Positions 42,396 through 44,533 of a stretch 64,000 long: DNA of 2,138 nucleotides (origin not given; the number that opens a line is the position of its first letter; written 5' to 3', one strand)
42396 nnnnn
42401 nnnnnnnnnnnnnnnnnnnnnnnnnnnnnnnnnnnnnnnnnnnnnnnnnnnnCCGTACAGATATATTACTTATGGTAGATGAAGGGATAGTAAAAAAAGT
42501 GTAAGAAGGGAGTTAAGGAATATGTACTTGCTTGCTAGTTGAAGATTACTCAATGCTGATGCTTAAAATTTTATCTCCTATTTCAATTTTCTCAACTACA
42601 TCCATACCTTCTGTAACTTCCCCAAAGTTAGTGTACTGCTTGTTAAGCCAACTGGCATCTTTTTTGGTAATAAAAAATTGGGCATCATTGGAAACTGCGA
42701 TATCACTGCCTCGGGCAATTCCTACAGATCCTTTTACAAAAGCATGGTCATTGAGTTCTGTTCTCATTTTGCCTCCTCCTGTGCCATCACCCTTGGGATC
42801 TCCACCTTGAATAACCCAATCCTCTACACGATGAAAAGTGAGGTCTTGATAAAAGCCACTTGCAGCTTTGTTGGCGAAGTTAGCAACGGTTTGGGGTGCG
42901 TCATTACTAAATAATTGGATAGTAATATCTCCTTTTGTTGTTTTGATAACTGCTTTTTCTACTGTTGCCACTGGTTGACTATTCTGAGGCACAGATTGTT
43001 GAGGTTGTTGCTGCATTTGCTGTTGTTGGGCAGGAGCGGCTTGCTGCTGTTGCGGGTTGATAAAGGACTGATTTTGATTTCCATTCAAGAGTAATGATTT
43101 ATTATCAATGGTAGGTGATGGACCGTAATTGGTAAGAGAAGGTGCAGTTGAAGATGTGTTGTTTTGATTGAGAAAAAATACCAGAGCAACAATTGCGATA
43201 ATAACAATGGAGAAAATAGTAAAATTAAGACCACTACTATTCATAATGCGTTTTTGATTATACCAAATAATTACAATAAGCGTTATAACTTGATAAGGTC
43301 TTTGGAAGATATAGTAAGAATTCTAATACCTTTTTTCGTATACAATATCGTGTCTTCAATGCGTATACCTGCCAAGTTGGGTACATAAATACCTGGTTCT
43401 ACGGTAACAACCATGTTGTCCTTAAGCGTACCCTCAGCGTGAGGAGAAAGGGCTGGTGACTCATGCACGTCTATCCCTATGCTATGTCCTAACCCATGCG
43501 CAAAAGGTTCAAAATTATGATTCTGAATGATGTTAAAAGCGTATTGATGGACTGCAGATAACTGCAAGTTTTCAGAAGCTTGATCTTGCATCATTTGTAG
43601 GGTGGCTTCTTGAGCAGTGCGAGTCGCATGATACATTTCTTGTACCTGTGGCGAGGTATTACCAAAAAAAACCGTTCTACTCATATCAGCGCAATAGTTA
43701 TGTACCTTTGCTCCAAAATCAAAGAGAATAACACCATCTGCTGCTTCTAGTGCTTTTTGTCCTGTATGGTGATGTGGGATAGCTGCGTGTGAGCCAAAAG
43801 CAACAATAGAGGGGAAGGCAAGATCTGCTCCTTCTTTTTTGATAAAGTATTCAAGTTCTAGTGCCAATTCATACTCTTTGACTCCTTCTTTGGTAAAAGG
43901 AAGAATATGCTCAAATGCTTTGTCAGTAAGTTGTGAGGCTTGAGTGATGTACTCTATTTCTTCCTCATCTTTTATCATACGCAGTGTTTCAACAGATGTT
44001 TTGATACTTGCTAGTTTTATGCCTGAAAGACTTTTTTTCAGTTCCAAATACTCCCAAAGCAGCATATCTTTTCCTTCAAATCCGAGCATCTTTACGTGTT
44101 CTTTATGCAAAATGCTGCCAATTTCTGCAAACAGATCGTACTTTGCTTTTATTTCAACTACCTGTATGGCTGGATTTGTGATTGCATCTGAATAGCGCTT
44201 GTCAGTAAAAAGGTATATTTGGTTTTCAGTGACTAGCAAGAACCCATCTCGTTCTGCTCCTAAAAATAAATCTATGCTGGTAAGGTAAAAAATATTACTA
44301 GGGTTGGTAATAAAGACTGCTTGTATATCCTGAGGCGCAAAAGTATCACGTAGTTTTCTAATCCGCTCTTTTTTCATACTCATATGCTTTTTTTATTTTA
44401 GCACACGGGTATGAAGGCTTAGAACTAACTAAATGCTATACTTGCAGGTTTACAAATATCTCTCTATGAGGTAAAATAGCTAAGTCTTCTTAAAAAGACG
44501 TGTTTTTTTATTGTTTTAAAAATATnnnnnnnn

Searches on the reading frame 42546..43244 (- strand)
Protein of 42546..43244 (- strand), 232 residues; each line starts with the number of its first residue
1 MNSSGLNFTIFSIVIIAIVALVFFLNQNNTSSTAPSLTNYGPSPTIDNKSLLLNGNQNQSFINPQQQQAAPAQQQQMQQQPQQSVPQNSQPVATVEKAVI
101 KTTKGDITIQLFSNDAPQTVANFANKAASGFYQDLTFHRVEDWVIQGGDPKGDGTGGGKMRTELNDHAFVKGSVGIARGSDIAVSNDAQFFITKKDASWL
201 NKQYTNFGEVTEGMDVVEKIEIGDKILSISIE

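Call 74: search_protein_families(library=ncbifam, proteins=[window:42546-43244:-], max_evalue=0.00001)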
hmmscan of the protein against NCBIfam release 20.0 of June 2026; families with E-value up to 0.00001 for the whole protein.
window:42546-43244:- (232 aa): 2 families
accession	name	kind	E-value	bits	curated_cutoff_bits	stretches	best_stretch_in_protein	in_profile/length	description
NF008057.0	PRK10791.1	equivalog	5.1e-18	65.4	297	1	100-221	4-137/164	peptidylprolyl isomerase B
NF008151.0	PRK10903.1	equivalog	8.5e-16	58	308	1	97-221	30-163/190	peptidylprolyl isomerase A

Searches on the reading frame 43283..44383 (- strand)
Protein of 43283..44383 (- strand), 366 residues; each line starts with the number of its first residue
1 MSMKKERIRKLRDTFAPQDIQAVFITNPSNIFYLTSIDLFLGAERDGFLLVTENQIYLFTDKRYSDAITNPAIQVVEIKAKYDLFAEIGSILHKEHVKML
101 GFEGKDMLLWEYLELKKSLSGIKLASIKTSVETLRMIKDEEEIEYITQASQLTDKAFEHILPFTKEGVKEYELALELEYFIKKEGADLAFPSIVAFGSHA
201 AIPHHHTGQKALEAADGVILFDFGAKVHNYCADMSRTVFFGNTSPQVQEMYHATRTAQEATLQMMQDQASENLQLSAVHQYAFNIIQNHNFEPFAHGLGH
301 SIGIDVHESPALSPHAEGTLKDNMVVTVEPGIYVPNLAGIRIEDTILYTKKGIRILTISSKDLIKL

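Call 11: search_protein_families(library=ncbifam, proteins=[window:43283-44383:-])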
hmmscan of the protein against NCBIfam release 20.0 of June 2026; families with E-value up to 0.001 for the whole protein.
window:43283-44383:- (366 aa): 14 families
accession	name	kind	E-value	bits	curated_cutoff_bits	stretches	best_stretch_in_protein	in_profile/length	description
NF040821.1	dipep_PepQ_Arch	equivalog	1e-60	205.6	630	1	6-364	1-346/346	Xaa-Pro dipeptidase PepQ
NF007310.0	PRK09795.1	equivalog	1.8e-58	198.1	393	1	10-362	6-354/361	aminopeptidase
NF008131.0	PRK10879.1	equivalog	2.2e-24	86.1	465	1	125-359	161-420/438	Xaa-Pro aminopeptidase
NF011173.0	PRK14575.1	equivalog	8.6e-20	71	850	1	131-364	172-403/406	putative peptidase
TIGR00500.1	met_pdase_I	equivalog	3.7e-19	69.2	171.35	1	137-332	3-203/247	type I methionyl aminopeptidase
TIGR02993.1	ectoine_eutD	equivalog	7.8e-19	68.1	613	1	112-362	133-386/391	ectoine hydrolase DoeA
NF011720.0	PRK15173.1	subfamily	1.6e-18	66.8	420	1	131-364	109-340/343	peptidase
NF010133.0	PRK13607.1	equivalog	2.3e-17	63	339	1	119-334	143-389/443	Xaa-Pro dipeptidase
NF011174.0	PRK14576.1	subfamily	2.6e-17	62.8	487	1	115-364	155-402/405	putative endopeptidase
NF038259.1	ectoine_DoeA_2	exception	1.7e-16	60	575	1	5-355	15-375/386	ectoine hydrolase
TIGR00501.1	met_pdase_II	equivalog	3e-14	53.3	222.65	1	140-308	2-164/295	type II methionyl aminopeptidase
NF008970.0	PRK12318.1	equivalog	3.3e-11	43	267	1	136-337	42-249/291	methionyl aminopeptidase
NF043017.1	DimsulpropLyDddP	equivalog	2.3e-07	30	600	1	120-357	188-434/443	dimethylsulfonioproprionate lyase DddP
NF009533.0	PRK12897.1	equivalog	3.6e-05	23.2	488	1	136-334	3-206/248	type I methionyl aminopeptidase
